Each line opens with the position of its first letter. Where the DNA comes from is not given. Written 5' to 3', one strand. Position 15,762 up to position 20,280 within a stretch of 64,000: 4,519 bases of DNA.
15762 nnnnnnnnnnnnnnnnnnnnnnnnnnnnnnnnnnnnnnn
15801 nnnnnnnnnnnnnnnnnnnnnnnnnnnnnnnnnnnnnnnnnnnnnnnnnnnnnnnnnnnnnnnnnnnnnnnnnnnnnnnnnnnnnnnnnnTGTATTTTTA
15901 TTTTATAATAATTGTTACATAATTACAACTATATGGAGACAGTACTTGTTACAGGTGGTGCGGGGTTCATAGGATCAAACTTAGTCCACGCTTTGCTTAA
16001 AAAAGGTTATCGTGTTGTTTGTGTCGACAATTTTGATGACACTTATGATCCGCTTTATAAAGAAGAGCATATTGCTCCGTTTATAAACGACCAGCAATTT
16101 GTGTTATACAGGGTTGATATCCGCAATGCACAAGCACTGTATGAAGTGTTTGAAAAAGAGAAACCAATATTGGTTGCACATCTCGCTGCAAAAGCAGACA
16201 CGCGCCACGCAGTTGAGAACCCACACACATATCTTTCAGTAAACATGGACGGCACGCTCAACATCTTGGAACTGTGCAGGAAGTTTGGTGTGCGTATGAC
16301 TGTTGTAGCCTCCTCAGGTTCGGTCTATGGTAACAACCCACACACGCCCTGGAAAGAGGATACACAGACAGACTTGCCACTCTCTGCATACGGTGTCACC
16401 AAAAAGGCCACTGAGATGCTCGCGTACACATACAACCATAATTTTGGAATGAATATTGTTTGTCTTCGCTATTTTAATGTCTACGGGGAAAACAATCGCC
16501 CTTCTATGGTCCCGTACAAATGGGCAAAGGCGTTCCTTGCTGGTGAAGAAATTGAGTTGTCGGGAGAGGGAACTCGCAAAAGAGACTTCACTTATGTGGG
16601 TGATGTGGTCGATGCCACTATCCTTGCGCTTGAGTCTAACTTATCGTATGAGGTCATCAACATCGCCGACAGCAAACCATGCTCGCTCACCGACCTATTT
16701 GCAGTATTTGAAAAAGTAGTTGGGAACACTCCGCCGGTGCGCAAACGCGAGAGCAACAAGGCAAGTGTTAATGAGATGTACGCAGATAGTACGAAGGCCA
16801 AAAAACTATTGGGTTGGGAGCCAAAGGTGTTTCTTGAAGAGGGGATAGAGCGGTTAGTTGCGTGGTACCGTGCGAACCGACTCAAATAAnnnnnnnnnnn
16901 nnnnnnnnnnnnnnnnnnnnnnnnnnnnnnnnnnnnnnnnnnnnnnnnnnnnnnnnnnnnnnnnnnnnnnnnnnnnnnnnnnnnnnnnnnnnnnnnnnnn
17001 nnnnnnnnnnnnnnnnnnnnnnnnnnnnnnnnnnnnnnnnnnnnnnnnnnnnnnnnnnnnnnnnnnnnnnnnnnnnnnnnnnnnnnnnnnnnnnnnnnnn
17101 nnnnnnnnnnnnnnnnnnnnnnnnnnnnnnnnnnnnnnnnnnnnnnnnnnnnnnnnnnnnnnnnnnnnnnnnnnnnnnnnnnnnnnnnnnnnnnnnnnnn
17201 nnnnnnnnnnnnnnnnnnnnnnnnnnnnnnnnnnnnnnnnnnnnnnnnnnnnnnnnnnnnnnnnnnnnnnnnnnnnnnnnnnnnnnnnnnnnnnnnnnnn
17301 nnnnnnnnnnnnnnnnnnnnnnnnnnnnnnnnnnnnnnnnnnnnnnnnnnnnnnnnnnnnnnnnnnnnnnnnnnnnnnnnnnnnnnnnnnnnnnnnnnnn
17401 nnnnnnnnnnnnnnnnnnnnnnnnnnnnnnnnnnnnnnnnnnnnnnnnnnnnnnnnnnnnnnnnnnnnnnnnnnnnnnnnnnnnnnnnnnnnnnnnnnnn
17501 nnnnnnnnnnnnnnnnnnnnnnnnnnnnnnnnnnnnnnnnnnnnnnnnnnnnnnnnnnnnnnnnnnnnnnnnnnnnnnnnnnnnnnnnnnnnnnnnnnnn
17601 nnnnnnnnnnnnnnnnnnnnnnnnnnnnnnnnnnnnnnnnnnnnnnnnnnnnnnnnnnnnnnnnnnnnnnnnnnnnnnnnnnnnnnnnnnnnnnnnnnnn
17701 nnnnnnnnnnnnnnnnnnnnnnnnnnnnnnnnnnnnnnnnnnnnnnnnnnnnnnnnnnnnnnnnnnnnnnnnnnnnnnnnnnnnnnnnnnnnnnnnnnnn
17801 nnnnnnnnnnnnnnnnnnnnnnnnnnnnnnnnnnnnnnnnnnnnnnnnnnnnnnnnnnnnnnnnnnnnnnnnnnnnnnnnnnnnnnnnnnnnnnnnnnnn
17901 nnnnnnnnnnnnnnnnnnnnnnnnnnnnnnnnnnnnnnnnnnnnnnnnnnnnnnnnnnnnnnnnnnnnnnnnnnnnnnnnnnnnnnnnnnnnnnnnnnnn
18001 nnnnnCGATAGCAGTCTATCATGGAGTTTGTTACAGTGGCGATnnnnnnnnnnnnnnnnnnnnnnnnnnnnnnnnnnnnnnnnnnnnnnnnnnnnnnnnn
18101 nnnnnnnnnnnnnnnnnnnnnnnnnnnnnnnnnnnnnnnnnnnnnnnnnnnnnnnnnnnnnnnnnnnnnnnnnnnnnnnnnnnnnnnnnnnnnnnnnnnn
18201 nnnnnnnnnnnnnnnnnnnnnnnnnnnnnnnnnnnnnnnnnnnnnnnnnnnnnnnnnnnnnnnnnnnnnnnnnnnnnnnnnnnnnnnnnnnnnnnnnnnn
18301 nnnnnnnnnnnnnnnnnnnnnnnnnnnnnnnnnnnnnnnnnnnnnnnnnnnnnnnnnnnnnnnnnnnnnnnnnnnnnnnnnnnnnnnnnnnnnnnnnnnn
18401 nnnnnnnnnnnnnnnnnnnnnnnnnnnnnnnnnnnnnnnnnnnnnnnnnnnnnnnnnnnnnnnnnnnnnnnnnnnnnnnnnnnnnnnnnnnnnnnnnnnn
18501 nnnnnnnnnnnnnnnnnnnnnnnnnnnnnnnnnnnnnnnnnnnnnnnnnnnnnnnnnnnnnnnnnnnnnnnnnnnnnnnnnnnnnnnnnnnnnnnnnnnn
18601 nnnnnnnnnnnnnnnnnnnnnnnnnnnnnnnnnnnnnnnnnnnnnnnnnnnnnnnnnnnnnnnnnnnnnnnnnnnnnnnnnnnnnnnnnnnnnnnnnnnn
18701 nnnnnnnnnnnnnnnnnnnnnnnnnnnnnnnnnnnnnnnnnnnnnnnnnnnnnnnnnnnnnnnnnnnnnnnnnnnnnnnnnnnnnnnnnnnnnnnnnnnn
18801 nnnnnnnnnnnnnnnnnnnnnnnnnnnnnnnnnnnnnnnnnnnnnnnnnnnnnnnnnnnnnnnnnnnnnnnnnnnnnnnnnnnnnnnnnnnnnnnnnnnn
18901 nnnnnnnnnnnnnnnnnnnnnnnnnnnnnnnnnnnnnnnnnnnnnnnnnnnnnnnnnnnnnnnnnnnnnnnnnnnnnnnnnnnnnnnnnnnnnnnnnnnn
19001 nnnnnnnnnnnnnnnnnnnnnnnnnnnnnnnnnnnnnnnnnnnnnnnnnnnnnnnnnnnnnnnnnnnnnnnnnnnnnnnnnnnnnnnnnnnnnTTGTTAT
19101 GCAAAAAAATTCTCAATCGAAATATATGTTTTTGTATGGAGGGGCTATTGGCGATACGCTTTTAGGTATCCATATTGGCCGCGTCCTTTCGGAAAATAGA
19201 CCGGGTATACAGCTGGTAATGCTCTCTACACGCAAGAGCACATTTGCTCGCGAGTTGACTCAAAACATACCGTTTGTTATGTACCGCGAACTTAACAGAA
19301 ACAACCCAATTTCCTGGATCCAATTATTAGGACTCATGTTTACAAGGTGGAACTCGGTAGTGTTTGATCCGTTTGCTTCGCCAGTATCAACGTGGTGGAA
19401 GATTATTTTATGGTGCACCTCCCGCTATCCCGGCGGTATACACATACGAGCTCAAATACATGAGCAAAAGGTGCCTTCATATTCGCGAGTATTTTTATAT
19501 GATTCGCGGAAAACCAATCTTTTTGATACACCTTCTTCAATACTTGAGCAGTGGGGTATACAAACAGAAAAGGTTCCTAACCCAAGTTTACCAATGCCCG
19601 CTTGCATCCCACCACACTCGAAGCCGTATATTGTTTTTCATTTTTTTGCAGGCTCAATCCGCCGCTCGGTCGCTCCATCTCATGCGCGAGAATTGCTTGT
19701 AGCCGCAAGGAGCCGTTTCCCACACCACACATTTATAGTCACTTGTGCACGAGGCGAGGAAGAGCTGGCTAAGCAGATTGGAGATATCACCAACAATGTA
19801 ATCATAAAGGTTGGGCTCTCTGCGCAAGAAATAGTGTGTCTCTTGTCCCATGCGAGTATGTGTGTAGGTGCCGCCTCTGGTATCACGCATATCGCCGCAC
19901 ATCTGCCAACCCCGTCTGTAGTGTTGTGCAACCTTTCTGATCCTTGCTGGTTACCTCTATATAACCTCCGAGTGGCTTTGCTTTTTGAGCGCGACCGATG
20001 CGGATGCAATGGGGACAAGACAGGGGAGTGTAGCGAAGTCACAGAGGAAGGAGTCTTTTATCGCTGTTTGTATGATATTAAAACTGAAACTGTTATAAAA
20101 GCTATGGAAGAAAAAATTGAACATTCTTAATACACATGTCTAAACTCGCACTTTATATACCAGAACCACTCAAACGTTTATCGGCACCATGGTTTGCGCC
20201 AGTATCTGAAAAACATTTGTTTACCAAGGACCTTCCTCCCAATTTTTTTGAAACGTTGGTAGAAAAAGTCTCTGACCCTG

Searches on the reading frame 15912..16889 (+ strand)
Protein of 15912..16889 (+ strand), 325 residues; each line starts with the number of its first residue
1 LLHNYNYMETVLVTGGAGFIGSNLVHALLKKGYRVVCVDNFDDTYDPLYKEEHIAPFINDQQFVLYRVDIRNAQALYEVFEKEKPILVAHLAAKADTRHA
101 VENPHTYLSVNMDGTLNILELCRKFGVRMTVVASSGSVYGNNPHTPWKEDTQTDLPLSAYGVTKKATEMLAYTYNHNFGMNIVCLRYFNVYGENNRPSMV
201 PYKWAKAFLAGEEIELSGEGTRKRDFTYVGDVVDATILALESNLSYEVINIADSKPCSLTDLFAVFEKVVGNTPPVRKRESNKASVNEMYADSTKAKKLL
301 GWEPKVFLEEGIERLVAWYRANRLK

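Call 4: search_protein_families(library=pfam, proteins=[window:15912-16889:+], max_evalue=0.01)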
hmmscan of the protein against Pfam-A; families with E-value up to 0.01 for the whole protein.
window:15912-16889:+ (325 aa): 11 families
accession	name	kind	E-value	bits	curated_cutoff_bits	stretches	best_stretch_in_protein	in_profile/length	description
PF01370.27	Epimerase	-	3.8e-60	203.7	20.9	1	11-252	1-240/240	NAD dependent epimerase/dehydratase family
PF16363.11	GDP_Man_Dehyd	-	1.2e-58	199.7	27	1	12-314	1-331/332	GDP-mannose 4,6 dehydratase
PF01073.25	3Beta_HSD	-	1.9e-28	99.7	22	1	12-242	1-231/280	3-beta hydroxysteroid dehydrogenase/isomerase family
PF04321.23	RmlD_sub_bind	-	2.4e-19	70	27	1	10-195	2-156/287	RmlD substrate binding domain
PF02719.21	Polysacc_synt_2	-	5e-19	69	20.2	1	11-274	1-251/293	Polysaccharide biosynthesis protein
PF07993.18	NAD_binding_4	-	7.9e-11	42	20.1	1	88-195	92-212/258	Male sterility protein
PF00106.31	adh_short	-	2.4e-06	27.6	26.6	1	10-82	2-70/195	short chain dehydrogenase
PF08659.16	KR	-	3.1e-05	24.4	22.6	1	10-140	2-142/180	KR domain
PF13460.12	NAD_binding_10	-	4.5e-05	23.8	27.2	1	15-150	1-115/184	NAD(P)H-binding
PF05368.20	NmrA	-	0.0012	19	27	0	9-36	3-30/298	NmrA-like family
PF03435.24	Sacchrp_dh_NADP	-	0.0063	17.3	25.1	0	16-88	5-72/129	Saccharopine dehydrogenase NADP binding domain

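Call 17: search_protein_families(library=ncbifam, proteins=[window:15912-16889:+], max_evalue=0.001)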
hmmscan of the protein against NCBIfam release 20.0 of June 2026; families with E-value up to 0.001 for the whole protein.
window:15912-16889:+ (325 aa): 40 families (the best 25 are shown)
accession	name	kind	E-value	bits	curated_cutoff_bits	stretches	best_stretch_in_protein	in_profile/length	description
TIGR01179.1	galE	equivalog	1e-51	175.7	262.3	1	11-322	2-328/332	UDP-glucose 4-epimerase GalE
TIGR01181.1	dTDP_gluc_dehyt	equivalog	4.3e-45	154.2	365.1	1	11-323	2-315/321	dTDP-glucose 4,6-dehydratase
TIGR04180.1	EDH_00030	hypoth_equivalog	3.8e-41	141.1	475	1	11-305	1-295/297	NAD-dependent 4,6-dehydratase LegB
TIGR02197.1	heptose_epim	equivalog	5e-38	131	274.6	1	11-321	1-315/316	ADP-glyceromanno-heptose 6-epimerase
NF011728.1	PRK15181.1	equivalog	1.6e-36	126.1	760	1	11-320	18-338/348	Vi polysaccharide biosynthesis UDP-N-acetylglucosaminuronic acid C-4 epimerase TviC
NF007956.0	PRK10675.1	subfamily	4.5e-32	111.5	394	1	10-194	2-184/338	UDP-glucose 4-epimerase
NF007582.0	PRK10217.1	equivalog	2e-26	92.9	698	1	8-322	1-334/355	dTDP-glucose 4,6-dehydratase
NF007490.0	PRK10084.1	subfamily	4.7e-26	91.6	649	1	11-323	3-338/361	dTDP-glucose 4,6-dehydratase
TIGR02622.1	CDP_4_6_dhtase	equivalog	5.2e-24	85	278.45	2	9-179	5-173/352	CDP-glucose 4,6-dehydratase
NF047922.1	GDPFucSynFcl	equivalog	1e-22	81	500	1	67-322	36-304/308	GDP-L-fucose synthase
NF043036.1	ErythonDh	equivalog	4.6e-21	75.3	325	1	11-176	3-165/321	D-erythronate dehydrogenase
NF008360.0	PRK11150.1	equivalog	2e-20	73.2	452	1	11-254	2-238/310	ADP-glyceromanno-heptose 6-epimerase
TIGR01472.1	gmd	equivalog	4.5e-19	68.9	415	1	11-314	3-333/342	GDP-mannose 4,6-dehydratase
NF042422.1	oxyalk_red_OleD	equivalog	9e-19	68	580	1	11-242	3-217/329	2-alkyl-3-oxoalkanoate reductase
TIGR03466.1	HpnA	hypoth_equivalog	4e-18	65.4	367.65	2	10-183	2-163/327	hopanoid-associated sugar epimerase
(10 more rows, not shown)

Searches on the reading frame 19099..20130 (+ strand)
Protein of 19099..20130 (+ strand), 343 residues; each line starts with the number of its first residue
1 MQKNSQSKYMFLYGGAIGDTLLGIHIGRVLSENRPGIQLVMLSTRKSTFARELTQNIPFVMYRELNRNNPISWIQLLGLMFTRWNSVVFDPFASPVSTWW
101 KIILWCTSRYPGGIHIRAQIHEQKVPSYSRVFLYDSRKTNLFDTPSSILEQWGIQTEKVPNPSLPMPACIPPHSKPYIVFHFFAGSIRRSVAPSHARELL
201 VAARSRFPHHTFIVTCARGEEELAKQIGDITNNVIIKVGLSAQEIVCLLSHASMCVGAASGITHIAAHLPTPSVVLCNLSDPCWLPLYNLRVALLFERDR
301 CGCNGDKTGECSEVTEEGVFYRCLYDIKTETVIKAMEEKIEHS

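Call 4: search_protein_families(library=pfam, proteins=[window:19099-20130:+], max_evalue=0.01)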
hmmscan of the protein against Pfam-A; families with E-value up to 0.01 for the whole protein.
window:19099-20130:+ (343 aa): 2 families
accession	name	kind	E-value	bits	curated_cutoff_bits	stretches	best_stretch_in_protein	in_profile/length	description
PF01075.23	Glyco_transf_9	-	6.3e-07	29.4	22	1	175-295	105-227/247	Glycosyltransferase family 9 (heptosyltransferase)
PF02350.25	Epimerase_2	-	0.0053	16.1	30.6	1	196-276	203-284/347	UDP-N-acetylglucosamine 2-epimerase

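Call 17: search_protein_families(library=ncbifam, proteins=[window:19099-20130:+], max_evalue=0.001)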
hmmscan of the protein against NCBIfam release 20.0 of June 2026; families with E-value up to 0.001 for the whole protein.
window:19099-20130:+ (343 aa): 3 families
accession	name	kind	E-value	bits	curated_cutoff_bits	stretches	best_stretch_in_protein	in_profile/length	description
TIGR02195.1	heptsyl_trn_II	equivalog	1.9e-06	27.3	134.6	1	230-338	237-336/339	lipopolysaccharide heptosyltransferase II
TIGR02193.1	heptsyl_trn_I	equivalog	1.5e-05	24.4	185.3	1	206-288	210-292/320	lipopolysaccharide heptosyltransferase I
NF008204.0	PRK10964.1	equivalog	0.00068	18.9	437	1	175-286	178-288/322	lipopolysaccharide heptosyltransferase RfaC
